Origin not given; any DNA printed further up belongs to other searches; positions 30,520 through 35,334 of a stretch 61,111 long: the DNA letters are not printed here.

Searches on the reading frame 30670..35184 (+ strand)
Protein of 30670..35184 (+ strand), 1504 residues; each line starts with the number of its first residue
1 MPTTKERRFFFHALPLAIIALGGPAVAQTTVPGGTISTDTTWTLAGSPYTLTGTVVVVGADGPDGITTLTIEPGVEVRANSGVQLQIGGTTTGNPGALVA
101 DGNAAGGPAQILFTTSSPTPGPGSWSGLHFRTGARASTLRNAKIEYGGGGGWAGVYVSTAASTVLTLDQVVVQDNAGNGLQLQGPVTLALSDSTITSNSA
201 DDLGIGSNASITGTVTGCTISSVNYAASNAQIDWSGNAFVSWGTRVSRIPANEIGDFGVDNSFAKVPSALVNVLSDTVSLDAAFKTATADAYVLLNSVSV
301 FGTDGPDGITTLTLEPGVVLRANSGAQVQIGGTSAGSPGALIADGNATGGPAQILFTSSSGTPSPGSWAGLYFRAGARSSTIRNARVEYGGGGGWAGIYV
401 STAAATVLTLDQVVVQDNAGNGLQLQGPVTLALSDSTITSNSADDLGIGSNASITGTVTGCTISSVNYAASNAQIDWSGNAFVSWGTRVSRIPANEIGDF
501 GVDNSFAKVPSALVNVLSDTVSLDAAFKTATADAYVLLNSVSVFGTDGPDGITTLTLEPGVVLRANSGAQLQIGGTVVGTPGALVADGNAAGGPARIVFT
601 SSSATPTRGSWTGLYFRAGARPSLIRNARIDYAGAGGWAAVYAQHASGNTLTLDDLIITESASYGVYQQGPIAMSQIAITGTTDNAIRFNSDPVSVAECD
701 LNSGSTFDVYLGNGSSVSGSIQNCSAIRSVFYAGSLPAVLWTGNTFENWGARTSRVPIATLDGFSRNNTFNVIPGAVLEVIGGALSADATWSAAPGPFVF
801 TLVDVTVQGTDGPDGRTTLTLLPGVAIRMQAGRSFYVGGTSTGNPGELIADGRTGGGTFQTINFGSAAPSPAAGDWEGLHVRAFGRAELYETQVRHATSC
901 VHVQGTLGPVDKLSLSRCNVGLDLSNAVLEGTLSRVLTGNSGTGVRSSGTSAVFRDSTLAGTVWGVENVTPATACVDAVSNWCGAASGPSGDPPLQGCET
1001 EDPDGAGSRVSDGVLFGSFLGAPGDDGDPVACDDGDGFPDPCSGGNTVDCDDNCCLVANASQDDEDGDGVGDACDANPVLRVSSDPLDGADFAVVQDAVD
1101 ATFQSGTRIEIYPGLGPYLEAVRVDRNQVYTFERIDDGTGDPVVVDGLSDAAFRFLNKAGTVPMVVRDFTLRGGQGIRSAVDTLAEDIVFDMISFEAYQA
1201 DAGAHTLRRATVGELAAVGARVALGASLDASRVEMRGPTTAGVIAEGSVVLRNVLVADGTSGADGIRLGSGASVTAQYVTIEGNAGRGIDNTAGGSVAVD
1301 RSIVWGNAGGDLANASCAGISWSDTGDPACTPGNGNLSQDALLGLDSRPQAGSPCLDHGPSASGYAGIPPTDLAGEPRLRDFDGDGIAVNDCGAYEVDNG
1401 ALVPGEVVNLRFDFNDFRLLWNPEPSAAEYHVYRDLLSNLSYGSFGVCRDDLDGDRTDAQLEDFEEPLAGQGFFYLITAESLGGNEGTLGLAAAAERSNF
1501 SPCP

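Call 6: search_protein_families(library=pfam, proteins=[window:30670-35184:+], max_evalue=0.01)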
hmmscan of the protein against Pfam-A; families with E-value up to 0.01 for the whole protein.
window:30670-35184:+ (1504 aa): 1 family
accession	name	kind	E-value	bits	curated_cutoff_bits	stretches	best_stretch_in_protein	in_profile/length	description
PF13229.12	Beta_helix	-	6.8e-14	52.2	25.9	2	380-468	11-92/158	Right handed beta helix region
